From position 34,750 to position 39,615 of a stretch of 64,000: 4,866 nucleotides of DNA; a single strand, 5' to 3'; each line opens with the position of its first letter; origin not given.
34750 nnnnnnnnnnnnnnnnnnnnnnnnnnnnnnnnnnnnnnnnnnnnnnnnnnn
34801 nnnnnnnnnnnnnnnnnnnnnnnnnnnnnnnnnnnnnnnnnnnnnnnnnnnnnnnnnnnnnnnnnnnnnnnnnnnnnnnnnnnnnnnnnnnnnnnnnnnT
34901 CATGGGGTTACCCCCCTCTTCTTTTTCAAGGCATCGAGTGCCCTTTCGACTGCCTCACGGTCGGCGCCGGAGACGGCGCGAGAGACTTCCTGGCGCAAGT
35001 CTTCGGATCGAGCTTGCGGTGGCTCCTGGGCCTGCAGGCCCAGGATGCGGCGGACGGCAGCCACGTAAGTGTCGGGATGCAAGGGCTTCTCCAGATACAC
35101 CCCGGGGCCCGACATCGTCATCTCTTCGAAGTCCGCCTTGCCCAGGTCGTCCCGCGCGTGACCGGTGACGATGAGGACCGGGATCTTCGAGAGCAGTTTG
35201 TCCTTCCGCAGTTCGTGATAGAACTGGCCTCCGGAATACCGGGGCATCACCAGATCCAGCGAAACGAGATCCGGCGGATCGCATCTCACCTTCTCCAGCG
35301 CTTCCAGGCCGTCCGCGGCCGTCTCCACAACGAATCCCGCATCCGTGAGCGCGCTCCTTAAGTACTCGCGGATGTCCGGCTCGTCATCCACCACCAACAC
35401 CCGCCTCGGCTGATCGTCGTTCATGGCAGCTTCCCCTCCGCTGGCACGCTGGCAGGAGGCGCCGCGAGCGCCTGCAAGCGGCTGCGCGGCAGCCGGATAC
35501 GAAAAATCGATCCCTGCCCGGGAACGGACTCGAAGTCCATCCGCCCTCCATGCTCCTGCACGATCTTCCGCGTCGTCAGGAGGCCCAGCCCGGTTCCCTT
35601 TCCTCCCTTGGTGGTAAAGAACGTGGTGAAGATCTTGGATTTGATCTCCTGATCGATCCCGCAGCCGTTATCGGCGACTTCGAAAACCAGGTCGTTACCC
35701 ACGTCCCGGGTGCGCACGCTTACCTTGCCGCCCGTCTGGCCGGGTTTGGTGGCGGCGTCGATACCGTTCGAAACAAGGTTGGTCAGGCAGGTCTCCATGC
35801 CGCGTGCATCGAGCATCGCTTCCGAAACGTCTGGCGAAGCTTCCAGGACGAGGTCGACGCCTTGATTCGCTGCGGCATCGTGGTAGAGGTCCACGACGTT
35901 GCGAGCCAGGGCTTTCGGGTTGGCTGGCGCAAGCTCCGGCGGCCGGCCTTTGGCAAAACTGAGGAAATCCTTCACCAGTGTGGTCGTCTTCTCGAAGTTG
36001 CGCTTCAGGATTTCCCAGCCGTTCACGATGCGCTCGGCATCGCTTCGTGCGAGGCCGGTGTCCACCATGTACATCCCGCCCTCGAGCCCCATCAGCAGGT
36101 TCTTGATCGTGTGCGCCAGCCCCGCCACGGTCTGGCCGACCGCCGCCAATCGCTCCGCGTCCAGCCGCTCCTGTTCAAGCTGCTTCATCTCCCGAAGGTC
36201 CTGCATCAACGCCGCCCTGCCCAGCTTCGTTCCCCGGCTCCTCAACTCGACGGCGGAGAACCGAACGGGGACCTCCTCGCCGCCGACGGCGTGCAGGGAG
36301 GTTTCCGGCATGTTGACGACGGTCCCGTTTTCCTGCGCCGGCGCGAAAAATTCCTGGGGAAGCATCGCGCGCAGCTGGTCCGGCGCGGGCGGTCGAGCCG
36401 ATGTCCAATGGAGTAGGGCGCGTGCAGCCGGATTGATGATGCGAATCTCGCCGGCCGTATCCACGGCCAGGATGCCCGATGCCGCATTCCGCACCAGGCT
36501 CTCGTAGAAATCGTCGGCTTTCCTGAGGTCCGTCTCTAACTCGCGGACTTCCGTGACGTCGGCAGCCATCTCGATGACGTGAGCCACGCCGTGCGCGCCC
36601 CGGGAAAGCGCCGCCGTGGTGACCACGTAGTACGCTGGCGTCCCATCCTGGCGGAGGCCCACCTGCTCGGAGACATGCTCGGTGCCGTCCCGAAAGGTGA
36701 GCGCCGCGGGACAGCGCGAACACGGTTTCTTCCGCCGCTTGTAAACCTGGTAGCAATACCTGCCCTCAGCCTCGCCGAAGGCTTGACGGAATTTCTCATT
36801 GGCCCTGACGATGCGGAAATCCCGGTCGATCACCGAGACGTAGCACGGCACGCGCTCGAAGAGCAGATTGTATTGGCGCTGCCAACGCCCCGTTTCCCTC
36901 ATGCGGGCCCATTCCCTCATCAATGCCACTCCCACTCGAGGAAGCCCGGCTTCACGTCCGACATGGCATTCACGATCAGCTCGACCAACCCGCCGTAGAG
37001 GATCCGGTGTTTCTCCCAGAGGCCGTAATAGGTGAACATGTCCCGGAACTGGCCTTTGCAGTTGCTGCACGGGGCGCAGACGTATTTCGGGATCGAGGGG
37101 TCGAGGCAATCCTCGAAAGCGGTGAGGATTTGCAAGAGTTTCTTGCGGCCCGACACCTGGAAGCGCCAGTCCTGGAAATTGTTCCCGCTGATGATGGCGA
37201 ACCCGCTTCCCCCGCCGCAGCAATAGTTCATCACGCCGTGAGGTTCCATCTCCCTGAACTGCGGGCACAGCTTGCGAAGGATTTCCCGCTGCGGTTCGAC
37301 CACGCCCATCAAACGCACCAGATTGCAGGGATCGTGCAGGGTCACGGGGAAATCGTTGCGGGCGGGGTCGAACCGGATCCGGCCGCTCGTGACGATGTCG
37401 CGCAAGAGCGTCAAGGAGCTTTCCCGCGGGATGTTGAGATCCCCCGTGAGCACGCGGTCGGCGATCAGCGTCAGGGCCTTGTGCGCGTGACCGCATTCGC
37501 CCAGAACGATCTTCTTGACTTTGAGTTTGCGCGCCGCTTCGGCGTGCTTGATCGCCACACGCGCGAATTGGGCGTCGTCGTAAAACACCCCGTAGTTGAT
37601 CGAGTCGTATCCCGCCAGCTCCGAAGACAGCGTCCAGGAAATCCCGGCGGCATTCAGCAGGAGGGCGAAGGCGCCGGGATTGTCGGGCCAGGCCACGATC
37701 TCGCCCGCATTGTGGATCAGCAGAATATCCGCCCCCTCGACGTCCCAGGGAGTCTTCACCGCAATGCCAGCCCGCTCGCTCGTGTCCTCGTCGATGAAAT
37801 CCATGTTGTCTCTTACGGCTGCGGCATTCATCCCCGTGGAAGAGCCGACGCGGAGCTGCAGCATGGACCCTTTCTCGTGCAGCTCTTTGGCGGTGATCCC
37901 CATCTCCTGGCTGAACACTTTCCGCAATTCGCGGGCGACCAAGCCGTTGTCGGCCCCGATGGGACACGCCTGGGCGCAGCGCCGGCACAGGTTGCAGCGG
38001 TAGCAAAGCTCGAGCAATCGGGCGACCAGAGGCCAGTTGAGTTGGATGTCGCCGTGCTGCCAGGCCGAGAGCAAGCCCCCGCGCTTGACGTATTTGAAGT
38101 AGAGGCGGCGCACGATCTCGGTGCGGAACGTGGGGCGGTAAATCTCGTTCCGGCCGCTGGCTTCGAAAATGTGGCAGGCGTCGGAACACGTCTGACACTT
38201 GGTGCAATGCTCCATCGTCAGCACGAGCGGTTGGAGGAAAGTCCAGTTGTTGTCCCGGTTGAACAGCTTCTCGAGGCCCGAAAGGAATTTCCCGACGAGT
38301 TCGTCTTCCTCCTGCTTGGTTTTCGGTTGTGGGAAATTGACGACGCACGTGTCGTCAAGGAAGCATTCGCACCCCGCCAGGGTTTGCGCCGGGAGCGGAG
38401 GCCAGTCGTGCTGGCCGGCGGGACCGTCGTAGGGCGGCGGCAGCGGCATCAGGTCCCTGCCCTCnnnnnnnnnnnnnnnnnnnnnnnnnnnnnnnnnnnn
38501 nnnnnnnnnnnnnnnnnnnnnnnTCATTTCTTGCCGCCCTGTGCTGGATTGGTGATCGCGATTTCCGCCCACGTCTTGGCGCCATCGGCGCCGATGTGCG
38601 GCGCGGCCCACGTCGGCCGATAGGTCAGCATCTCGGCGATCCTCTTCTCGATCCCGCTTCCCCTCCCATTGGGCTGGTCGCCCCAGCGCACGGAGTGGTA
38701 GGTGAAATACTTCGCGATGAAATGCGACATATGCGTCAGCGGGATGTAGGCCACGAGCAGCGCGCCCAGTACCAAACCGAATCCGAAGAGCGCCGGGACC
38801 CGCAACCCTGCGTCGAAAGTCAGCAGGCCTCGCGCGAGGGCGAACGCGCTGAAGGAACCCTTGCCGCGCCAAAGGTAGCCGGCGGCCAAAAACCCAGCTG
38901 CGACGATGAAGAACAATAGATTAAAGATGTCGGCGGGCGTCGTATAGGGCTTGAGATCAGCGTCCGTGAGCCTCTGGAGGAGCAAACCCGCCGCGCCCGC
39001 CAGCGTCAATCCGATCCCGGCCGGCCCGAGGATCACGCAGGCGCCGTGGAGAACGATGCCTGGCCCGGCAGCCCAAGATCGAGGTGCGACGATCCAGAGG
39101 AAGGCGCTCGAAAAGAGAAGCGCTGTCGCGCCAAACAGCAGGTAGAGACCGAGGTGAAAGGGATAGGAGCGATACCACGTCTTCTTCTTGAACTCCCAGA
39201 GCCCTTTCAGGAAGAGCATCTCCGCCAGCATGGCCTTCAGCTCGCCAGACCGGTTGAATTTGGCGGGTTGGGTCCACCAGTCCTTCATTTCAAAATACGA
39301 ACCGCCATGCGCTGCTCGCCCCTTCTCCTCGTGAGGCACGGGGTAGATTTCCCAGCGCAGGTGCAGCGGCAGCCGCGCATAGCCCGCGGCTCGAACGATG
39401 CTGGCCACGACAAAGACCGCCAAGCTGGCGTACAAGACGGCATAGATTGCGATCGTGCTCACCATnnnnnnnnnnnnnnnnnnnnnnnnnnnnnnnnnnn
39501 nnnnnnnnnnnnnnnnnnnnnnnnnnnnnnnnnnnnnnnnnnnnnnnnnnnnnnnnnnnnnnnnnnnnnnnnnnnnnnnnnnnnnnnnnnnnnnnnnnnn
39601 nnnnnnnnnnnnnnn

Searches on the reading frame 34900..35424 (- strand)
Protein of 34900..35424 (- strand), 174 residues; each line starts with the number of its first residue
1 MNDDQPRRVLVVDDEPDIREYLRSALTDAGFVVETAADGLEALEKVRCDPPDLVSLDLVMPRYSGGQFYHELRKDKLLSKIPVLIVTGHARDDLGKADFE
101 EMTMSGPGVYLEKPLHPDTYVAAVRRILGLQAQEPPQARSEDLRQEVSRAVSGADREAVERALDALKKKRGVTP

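Call 37: search_protein_families(library=pfam, proteins=[window:34900-35424:-], max_evalue=0.001)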
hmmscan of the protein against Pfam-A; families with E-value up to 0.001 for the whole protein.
window:34900-35424:- (174 aa): 1 family
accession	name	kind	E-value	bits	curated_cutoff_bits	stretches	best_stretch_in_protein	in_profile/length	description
PF00072.30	Response_reg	-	9.4e-23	81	30.2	1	9-124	1-110/111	Response regulator receiver domain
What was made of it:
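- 34900..35424 (-): Stand-alone receiver-domain response regulator 1. Pfam Response_reg 9.4e-23 (call 37).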

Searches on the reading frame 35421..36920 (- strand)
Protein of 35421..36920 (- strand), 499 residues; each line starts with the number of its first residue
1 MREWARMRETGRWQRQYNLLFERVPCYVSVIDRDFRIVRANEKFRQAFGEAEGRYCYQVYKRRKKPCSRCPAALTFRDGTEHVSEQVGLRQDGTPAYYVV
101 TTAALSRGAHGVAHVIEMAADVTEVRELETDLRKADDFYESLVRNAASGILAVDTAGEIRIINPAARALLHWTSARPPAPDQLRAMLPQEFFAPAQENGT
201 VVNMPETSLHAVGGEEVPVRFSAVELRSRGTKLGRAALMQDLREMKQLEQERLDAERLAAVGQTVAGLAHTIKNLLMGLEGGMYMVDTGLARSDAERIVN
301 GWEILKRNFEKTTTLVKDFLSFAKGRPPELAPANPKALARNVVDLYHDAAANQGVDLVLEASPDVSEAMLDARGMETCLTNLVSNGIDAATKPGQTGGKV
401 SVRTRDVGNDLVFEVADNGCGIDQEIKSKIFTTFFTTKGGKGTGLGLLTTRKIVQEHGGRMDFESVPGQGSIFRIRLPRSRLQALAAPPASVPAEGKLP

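Call 37: search_protein_families(library=pfam, proteins=[window:35421-36920:-], max_evalue=0.001)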
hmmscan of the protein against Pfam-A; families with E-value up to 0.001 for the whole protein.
window:35421-36920:- (499 aa): 5 families
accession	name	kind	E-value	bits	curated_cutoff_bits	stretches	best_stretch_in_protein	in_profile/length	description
PF02518.31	HATPase_c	-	1.1e-25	90.7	26.4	1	371-480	2-110/111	Histidine kinase-, DNA gyrase B-, and HSP90-like ATPase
PF08448.16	PAS_4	-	4.7e-13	49.8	23.1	1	21-127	1-110/110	PAS fold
PF00989.32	PAS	-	3.9e-09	37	22.6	1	138-230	2-100/113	PAS fold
PF13426.13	PAS_9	-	5.8e-08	33.4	27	1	28-124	4-103/103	PAS domain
PF13188.13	PAS_8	-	7.3e-08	32.5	21.8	0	138-176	2-38/65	PAS domain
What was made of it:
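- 35421..36920 (-): PAS-PAS histidine kinase. Homologues of this kinase and of the two receiver proteins below lie next to the module in other phyla. Pfam finds PAS_4, PAS and HATPase_c (call 37).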

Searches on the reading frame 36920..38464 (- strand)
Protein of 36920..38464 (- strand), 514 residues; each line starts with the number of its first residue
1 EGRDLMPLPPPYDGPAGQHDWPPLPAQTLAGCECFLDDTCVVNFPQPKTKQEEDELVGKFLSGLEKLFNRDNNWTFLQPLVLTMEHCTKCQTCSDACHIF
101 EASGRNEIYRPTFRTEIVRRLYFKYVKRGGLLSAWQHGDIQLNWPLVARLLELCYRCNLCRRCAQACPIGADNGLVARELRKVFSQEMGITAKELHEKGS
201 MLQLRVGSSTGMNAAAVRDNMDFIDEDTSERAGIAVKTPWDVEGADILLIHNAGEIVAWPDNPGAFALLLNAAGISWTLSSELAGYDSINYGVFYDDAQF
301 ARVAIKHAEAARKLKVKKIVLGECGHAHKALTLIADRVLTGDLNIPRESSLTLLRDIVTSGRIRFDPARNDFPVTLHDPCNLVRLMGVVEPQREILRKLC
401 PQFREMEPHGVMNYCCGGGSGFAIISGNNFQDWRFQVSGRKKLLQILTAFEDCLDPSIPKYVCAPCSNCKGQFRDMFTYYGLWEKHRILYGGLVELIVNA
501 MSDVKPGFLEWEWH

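Call 5: search_protein_families(library=pfam, proteins=[window:36920-38464:-], max_evalue=0.01)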
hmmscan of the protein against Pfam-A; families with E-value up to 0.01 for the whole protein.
window:36920-38464:- (514 aa): 6 families
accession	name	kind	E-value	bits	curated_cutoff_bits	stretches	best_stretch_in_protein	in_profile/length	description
PF13183.11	Fer4_8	-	1.5e-09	38.6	27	1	84-170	2-67/68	4Fe-4S dicluster domain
PF02754.22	CCG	-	3e-06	27.7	20.6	1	374-474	1-85/85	Cysteine-rich domain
PF13187.11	Fer4_9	-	2.9e-05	24.4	27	0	75-97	34-47/52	4Fe-4S dicluster domain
PF13534.11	Fer4_17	-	4.9e-05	24.2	22.2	1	87-170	2-59/61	4Fe-4S dicluster domain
PF13237.11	Fer4_10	-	0.00019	21.8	25.5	0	156-176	8-30/53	4Fe-4S dicluster domain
PF00037.32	Fer4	-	0.00021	21.4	21.1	0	156-171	7-22/24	4Fe-4S binding domain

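Call 6: search_protein_families(library=ncbifam, proteins=[window:36920-38464:-], max_evalue=0.01)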
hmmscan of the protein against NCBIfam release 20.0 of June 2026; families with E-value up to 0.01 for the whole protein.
window:36920-38464:- (514 aa): 8 families
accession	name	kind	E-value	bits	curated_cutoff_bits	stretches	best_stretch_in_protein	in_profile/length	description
NF045796.1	DsrK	equivalog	9.5e-95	317.8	400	1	51-501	14-435/453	sulfate reduction electron transfer complex DsrMKJOP subunit DsrK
NF045724.1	ferredox_TmcB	equivalog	3.1e-56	190.8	735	1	83-489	39-420/430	electron transfer complex ferredoxin TmcB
NF045711.1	sulf_resp_HmcF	equivalog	5.1e-50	170.6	750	1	84-497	59-449/457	sulfate respiration complex iron-sulfur protein HmcF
NF004898.0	PRK06259.1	equivalog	5.4e-08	31.9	385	1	368-422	373-425/488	fumarate reductase (CoM/CoB) subunit TfrB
NF045670.1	quin_L_LdhH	equivalog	3.3e-07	29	800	1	370-424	598-649/706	L-lactate dehydrogenase (quinone) large subunit LdhH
TIGR00273.1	TIGR00273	equivalog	1.4e-05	24.1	444.8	1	152-212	340-398/432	LutB/LldF family L-lactate oxidation iron-sulfur protein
NF008369.0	PRK11168.1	equivalog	0.0061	15.5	278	0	156-186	59-89/401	anaerobic glycerol-3-phosphate dehydrogenase subunit C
TIGR00397.1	mauM_napG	subfamily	0.0073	15.9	178.85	0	145-196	84-130/213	MauM/NapG family ferredoxin-type protein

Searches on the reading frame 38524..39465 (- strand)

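Call 5: search_protein_families(library=pfam, proteins=[window:38524-39465:-], max_evalue=0.01)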
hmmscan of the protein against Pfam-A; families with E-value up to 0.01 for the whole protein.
window:38524-39465:- (313 aa): 1 family
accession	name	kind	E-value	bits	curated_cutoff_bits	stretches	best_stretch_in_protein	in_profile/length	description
PF02665.19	Nitrate_red_gam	-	1.8e-05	24.9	22.9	1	98-256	46-206/217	Nitrate reductase gamma subunit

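Call 6: search_protein_families(library=ncbifam, proteins=[window:38524-39465:-], max_evalue=0.01)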
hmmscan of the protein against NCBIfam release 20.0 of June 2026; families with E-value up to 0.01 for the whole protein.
window:38524-39465:- (313 aa): 2 families
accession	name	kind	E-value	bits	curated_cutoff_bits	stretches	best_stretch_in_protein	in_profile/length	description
TIGR00351.1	narI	equivalog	1.5e-05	25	105.55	1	137-257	85-214/225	respiratory nitrate reductase subunit gamma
NF038037.1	cytob_DsrM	equivalog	0.0073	15.5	300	0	155-249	171-267/320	sulfate reduction electron transfer complex DsrMKJOP subunit DsrM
